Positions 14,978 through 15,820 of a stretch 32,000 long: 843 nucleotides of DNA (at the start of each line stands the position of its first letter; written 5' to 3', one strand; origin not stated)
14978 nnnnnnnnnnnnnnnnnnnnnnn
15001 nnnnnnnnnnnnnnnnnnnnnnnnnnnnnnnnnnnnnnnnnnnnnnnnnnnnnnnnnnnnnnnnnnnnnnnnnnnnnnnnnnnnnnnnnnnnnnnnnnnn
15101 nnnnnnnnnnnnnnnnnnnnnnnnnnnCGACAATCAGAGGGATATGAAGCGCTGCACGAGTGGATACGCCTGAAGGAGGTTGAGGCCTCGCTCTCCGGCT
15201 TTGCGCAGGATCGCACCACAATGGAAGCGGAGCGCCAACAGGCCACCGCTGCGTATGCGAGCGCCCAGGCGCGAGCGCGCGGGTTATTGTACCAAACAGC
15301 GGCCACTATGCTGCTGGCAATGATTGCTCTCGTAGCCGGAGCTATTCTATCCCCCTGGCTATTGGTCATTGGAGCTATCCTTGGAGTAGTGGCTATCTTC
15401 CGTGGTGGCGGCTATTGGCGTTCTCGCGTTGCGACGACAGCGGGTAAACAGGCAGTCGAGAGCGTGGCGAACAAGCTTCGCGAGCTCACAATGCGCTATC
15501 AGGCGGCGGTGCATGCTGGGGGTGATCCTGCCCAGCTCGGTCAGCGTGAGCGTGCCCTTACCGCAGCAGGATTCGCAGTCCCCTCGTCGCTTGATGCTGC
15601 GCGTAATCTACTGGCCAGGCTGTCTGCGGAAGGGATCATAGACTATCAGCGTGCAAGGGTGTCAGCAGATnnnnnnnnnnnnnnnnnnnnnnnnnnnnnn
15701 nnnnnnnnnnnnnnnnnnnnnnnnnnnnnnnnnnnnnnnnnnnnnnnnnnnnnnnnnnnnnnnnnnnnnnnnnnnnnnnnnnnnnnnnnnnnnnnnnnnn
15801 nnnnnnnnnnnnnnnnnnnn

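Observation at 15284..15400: Rad50/SbcC-like ATPase has a hydrophobic hairpin and no CxxC zinc hook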

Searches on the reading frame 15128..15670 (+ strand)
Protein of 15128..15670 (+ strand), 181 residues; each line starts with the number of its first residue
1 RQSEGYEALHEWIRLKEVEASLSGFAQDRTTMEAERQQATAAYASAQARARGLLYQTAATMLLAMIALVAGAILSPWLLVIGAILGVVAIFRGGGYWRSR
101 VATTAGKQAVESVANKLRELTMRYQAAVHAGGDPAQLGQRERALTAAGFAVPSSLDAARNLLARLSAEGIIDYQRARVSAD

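Call 67: search_protein_representatives(alignment_id=A4)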
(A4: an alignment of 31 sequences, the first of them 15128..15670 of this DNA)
Query: 31 sequences, 183 profile positions. Proteins with E-value up to 0.001 (for the whole library): 116; up to 1e-10: 67; up to 1e-30: 26. The best 116 are listed.
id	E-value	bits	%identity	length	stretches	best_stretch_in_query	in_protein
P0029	9.1e-58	211.3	-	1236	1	1-183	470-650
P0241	4.9e-57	208.9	-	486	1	1-183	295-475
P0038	7.4e-56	205.0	-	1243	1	1-183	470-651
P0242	4.5e-52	192.7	-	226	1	1-183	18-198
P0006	6.3e-51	189.0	-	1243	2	1-183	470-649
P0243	1.7e-50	187.6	-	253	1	21-183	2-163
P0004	1.1e-45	171.9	-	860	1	1-182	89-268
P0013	4.3e-45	169.9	-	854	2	1-182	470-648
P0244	8.6e-45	169.0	-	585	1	1-183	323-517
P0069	2.5e-44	167.5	-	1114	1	2-183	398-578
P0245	2.0e-42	161.3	-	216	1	1-154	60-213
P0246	8.2e-41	156.0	-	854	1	1-182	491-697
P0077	8.6e-41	155.9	-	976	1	6-181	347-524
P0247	2.3e-40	154.5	-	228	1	16-182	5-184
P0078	1.2e-39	152.1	-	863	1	5-182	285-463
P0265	6.4e-22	94.4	-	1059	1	2-181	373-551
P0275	1.5e-16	77.0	-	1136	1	2-179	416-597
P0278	2.4e-15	73.0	-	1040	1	3-180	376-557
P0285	1.2e-13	67.5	-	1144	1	1-170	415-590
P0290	6.5e-13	65.1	-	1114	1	1-182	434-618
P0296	7.9e-11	58.3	-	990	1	3-170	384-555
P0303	3.5e-09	52.9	-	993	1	5-177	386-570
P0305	1.6e-08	50.8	-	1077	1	2-180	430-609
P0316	2.5e-05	40.4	-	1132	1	5-168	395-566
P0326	3.9e-04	36.4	-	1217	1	19-179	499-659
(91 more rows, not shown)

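Call 68: list_cluster_members(proteins=[P0265, P0275, P0278, P0285, P0290, P0296, P0303, P0305, P0316, P0326])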
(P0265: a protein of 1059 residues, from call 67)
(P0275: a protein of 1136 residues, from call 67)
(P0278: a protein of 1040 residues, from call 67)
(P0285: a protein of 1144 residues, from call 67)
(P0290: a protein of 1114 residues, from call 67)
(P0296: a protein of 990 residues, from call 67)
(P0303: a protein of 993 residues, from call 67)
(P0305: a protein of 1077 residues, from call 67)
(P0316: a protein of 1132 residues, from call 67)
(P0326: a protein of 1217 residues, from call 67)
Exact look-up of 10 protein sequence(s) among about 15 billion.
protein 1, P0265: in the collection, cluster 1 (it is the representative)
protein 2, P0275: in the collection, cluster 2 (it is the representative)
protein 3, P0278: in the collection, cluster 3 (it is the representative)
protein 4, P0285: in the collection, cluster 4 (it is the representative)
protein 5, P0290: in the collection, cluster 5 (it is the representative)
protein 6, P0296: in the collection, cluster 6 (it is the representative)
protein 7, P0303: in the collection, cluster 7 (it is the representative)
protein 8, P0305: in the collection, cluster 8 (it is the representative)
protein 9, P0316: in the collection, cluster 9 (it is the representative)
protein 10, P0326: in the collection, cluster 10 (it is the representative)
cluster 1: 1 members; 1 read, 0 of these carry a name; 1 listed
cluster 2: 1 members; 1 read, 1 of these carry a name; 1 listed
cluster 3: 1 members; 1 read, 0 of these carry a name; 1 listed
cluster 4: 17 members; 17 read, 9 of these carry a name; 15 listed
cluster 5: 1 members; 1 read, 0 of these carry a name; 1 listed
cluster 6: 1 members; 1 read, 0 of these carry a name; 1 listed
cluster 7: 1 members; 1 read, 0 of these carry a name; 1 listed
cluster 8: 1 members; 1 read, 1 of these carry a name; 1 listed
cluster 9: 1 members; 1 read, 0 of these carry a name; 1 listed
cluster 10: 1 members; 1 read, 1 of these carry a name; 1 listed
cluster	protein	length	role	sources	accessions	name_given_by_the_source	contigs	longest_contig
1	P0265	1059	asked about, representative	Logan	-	-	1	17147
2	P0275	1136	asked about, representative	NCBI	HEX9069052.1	MAG TPA: AAA family ATPase [Ktedonobacterales bacterium]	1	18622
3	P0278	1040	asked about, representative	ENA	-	-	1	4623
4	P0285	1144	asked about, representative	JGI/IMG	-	DNA repair exonuclease SbcCD ATPase subunit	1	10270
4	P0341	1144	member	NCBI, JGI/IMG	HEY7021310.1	MAG TPA: AAA family ATPase [Ktedonobacterales bacterium] | DNA repair exonuclease SbcCD ATPase subunit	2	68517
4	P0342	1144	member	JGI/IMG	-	DNA repair exonuclease SbcCD ATPase subunit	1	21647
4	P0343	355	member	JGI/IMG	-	DNA repair exonuclease SbcCD ATPase subunit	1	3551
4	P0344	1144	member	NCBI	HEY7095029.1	MAG TPA: AAA family ATPase [Ktedonobacterales bacterium]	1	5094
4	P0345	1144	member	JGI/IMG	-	DNA repair exonuclease SbcCD ATPase subunit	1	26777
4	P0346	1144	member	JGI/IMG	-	DNA repair exonuclease SbcCD ATPase subunit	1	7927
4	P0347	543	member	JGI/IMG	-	DNA repair exonuclease SbcCD ATPase subunit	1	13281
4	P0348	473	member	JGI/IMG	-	DNA repair exonuclease SbcCD ATPase subunit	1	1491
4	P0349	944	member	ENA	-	-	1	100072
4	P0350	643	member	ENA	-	-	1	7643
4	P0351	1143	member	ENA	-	-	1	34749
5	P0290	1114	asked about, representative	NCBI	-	-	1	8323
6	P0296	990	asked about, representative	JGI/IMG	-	-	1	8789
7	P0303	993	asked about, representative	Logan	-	-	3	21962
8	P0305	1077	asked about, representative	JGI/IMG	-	DNA repair exonuclease SbcCD ATPase subunit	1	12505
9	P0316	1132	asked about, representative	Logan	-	-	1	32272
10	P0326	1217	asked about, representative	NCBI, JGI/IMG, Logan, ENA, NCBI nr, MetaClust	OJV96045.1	MAG: hypothetical protein BGO39_03470 [Chloroflexi bacterium 54-19] | \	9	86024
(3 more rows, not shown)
